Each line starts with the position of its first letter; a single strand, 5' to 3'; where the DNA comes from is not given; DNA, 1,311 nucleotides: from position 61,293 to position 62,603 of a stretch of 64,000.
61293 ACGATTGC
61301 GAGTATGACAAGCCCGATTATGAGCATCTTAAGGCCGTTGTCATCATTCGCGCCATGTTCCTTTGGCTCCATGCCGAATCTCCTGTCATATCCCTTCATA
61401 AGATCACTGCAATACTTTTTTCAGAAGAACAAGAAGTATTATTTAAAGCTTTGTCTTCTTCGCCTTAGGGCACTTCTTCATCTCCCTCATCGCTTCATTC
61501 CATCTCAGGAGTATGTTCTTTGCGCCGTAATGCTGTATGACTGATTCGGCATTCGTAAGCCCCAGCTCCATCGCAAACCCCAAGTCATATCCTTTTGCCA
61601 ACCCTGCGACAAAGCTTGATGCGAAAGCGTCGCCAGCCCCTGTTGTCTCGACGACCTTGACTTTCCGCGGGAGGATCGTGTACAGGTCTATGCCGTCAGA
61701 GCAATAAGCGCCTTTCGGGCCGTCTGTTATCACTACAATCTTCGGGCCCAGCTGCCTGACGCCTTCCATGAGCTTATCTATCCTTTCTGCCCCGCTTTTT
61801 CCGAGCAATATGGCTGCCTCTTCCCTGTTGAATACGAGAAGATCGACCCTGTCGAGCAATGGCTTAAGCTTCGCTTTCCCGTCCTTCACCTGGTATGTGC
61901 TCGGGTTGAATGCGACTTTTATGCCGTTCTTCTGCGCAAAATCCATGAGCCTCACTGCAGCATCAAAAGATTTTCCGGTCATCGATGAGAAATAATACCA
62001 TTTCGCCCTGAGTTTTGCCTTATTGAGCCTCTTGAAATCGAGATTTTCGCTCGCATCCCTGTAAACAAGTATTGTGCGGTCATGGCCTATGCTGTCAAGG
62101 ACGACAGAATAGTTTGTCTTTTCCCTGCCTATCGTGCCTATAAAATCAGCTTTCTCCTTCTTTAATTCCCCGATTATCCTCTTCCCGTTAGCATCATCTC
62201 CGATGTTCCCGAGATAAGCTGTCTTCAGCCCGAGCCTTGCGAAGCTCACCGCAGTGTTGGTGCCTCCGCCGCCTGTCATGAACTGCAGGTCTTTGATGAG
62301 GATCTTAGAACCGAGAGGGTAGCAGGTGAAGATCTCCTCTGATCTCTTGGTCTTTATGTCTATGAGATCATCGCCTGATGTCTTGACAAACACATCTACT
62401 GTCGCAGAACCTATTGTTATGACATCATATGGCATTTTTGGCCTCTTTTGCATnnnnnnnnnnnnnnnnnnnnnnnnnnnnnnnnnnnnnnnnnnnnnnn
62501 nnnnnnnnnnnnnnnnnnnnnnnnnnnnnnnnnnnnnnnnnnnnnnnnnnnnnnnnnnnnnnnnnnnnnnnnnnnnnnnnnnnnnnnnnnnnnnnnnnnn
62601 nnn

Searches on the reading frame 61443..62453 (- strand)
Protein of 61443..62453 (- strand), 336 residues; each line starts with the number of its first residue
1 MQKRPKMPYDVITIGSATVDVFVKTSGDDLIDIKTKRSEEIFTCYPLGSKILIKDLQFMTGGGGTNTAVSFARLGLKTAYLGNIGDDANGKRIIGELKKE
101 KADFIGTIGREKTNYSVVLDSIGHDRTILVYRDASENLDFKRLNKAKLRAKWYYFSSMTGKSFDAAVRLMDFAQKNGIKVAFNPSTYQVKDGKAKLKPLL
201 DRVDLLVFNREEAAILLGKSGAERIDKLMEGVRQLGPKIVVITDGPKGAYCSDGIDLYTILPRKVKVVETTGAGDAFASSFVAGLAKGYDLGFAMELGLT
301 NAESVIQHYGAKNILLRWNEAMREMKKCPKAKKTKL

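Call 9: search_protein_families(library=pfam, proteins=[window:61443-62453:-], max_evalue=0.00001)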
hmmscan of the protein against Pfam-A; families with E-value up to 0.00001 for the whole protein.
window:61443-62453:- (336 aa): 2 families
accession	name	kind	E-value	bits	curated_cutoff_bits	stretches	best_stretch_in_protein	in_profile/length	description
PF00294.29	PfkB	-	1.3e-44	153.2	25.8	1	49-313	24-297/302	pfkB family carbohydrate kinase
PF08543.17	Phos_pyr_kin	-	1.3e-07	31.7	27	1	195-298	111-224/246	Phosphomethylpyrimidine kinase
